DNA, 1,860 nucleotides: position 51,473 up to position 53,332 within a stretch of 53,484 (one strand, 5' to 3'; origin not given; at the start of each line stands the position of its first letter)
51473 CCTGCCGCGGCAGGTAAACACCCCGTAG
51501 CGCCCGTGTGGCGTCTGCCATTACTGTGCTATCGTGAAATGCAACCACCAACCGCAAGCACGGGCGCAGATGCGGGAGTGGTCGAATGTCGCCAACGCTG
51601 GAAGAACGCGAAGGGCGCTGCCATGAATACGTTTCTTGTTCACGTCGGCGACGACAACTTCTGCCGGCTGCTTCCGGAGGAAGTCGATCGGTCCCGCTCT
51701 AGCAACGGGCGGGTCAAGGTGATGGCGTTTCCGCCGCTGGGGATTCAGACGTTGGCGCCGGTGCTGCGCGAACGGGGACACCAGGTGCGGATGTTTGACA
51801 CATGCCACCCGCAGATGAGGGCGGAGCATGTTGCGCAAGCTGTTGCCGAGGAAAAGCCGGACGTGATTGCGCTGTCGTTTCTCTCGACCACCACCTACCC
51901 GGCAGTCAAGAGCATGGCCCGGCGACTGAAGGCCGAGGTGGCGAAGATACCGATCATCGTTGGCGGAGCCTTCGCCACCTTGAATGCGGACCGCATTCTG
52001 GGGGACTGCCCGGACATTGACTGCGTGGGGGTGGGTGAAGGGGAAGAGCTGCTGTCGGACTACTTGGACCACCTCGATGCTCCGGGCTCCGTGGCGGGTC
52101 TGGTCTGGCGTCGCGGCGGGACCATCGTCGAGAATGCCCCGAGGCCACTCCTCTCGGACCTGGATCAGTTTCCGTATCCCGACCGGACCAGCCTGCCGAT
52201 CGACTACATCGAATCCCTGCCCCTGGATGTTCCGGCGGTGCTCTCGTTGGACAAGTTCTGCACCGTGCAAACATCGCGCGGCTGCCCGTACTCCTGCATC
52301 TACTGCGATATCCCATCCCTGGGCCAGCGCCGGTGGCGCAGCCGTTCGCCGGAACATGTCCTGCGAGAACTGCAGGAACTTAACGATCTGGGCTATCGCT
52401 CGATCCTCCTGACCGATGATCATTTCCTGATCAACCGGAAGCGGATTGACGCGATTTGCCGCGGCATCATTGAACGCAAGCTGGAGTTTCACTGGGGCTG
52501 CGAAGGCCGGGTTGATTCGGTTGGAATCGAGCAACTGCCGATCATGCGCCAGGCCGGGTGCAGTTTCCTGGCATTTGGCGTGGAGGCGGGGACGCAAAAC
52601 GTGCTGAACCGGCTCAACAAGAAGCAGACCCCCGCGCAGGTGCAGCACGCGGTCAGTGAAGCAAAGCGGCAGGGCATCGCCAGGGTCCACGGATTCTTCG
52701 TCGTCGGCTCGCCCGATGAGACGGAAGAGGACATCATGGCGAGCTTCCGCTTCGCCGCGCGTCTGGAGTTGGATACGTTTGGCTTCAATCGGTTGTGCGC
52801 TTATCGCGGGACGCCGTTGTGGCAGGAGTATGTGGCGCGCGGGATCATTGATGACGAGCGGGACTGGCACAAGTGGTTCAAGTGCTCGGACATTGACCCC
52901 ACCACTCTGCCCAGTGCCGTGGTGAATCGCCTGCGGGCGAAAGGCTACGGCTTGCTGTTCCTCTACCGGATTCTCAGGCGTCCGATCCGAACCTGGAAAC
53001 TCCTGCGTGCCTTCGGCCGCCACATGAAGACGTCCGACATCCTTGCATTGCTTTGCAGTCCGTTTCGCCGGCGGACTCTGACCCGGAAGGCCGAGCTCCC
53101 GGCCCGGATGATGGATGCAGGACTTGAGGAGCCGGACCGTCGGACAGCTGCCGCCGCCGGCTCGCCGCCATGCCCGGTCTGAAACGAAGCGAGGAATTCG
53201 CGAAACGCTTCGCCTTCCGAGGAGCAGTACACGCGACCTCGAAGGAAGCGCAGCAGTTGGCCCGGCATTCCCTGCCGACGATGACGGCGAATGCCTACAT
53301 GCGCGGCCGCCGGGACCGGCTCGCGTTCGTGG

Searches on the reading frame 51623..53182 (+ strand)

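Call 74: search_protein_families(library=pfam, max_evalue=0.00001, proteins=[window:51623-53182:+])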
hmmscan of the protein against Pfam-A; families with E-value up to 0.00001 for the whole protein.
window:51623-53182:+ (519 aa): 2 families
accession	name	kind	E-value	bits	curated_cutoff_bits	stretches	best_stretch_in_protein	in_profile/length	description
PF04055.27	Radical_SAM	-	1.6e-25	90.7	29.5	1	216-378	2-166/166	Radical SAM superfamily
PF02310.24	B12-binding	-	1.4e-24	86.6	32.1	1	36-145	12-118/121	B12 binding domain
